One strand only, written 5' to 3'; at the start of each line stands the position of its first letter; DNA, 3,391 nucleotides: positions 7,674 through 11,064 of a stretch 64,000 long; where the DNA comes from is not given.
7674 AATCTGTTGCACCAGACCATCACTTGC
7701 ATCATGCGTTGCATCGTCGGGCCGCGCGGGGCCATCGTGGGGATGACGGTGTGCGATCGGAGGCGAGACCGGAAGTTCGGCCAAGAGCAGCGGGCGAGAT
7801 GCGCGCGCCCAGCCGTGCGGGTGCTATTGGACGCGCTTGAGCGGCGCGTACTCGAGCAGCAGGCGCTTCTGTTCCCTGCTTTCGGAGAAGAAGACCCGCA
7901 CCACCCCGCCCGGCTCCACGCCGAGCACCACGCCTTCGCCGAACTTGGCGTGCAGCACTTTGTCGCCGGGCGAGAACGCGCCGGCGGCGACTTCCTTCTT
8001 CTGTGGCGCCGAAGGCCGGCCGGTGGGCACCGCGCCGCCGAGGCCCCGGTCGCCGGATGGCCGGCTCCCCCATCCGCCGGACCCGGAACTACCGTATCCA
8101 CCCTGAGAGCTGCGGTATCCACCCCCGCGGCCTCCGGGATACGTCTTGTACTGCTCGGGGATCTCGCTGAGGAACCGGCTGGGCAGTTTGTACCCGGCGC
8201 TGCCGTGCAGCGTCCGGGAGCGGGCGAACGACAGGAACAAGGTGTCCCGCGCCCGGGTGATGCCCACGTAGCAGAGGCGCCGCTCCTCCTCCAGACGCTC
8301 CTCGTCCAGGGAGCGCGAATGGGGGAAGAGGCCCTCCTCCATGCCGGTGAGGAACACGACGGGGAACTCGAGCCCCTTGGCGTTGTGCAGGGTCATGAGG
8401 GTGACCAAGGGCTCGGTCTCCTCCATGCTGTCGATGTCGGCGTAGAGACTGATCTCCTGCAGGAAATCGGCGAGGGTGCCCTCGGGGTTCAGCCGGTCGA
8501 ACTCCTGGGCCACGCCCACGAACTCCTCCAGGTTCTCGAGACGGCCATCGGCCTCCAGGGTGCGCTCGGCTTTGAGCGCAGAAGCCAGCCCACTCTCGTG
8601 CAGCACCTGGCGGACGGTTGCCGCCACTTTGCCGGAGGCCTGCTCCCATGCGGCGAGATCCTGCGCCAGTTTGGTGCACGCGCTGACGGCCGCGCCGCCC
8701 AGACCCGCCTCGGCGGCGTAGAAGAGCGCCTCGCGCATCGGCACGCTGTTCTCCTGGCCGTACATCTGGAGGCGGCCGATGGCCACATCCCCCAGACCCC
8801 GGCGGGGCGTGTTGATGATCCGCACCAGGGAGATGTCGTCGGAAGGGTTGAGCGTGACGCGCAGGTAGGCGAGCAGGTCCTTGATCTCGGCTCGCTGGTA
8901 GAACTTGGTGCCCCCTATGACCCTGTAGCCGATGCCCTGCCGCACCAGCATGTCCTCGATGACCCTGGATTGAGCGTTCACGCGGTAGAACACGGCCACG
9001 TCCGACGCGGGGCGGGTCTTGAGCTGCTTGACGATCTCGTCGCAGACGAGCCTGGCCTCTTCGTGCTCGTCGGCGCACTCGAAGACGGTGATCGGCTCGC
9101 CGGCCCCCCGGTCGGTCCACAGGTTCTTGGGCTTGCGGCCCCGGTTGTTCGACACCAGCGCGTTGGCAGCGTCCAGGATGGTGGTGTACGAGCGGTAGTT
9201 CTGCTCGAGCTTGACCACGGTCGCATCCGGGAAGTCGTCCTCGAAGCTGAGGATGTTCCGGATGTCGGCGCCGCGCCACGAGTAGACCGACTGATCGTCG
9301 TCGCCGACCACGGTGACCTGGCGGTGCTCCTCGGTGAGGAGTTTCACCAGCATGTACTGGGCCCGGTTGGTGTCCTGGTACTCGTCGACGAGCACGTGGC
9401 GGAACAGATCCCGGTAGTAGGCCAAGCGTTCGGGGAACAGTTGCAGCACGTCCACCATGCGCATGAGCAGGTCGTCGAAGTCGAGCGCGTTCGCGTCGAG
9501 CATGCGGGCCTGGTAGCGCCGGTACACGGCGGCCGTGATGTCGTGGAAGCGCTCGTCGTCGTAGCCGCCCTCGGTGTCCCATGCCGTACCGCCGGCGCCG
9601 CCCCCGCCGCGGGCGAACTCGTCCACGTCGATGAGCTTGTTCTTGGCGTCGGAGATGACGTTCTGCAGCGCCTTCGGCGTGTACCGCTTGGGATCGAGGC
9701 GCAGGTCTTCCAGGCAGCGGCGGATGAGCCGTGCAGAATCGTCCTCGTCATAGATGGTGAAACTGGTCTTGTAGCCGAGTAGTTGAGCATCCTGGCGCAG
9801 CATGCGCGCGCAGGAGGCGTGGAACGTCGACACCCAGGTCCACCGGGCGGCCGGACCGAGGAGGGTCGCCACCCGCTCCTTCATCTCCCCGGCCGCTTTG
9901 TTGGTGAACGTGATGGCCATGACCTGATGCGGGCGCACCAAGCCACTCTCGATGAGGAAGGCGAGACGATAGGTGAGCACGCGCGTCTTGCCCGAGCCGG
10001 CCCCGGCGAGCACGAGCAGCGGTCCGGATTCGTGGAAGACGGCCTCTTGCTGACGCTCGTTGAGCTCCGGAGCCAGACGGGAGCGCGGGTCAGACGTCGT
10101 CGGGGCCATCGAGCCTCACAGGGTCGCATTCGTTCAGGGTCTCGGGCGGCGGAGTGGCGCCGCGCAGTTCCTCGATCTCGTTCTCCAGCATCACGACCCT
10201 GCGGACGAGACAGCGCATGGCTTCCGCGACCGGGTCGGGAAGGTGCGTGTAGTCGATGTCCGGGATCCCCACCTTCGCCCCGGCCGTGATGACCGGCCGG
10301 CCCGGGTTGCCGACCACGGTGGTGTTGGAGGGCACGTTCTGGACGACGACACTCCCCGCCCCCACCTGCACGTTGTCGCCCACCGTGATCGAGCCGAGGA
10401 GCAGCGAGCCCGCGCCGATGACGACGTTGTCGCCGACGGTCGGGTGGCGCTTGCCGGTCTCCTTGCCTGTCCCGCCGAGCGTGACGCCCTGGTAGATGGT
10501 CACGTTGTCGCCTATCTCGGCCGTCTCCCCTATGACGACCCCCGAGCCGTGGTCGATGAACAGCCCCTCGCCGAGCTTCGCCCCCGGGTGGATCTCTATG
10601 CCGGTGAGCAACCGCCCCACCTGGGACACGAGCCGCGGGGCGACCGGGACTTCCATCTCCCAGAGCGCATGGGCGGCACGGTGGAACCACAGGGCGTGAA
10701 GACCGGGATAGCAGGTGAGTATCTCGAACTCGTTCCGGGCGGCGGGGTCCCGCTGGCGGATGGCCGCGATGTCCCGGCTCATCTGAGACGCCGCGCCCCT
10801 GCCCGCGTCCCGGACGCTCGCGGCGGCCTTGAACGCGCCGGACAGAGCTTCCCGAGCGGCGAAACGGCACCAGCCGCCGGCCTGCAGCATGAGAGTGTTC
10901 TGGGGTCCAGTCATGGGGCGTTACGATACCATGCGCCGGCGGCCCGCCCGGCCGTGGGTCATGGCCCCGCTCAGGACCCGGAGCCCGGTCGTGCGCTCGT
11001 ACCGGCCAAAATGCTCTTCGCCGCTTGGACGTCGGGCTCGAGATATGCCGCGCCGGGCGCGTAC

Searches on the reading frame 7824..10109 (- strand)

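Call 60: search_protein_families(library=pfam, proteins=[window:7824-10109:-], max_evalue=0.001)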
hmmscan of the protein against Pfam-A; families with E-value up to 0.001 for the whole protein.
window:7824-10109:- (761 aa): 6 families
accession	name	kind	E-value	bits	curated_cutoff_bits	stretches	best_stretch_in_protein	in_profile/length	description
PF00580.27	UvrD-helicase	-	7e-87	292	23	1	16-294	1-271/271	UvrD/REP helicase N-terminal domain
PF13361.12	UvrD_C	-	4.1e-76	257.1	25.6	1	299-630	1-349/350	UvrD-like helicase C-terminal domain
PF13245.12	AAA_19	-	1.8e-22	80.4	25.1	1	20-277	1-132/134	AAA domain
PF13538.12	UvrD_C_2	-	9.5e-10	38.6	27.4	1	569-626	2-51/52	UvrD-like helicase C-terminal domain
PF13604.12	AAA_30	-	6.2e-08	33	27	1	16-90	2-76/191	AAA domain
PF01443.25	Viral_helicase1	-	7.5e-06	26.4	21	0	565-625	178-225/228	Viral superfamily 1 RNA helicase core domain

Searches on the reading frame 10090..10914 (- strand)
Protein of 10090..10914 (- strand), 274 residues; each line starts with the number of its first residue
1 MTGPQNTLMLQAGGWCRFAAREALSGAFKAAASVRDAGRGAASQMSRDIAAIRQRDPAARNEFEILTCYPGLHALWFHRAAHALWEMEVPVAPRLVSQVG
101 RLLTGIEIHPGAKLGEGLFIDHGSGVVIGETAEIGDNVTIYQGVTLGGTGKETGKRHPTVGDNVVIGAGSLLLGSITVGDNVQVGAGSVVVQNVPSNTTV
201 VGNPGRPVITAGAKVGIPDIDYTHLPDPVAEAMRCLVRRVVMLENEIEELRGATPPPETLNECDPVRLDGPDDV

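Call 60: search_protein_families(library=pfam, proteins=[window:10090-10914:-], max_evalue=0.001)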
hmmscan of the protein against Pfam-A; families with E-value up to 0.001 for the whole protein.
window:10090-10914:- (274 aa): 3 families
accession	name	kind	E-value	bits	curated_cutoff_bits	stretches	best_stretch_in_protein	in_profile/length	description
PF00132.30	Hexapep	-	2.7e-14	52.6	27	2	157-190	1-34/36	Bacterial transferase hexapeptide (six repeats)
PF14602.12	Hexapep_2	-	5.2e-07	29.7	27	1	159-190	3-32/34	Hexapeptide repeat of succinyl-transferase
PF25084.1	LbH_EIF2B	-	0.00094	19.6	54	0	124-195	8-75/105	EIF2B subunit epsilon LbH domain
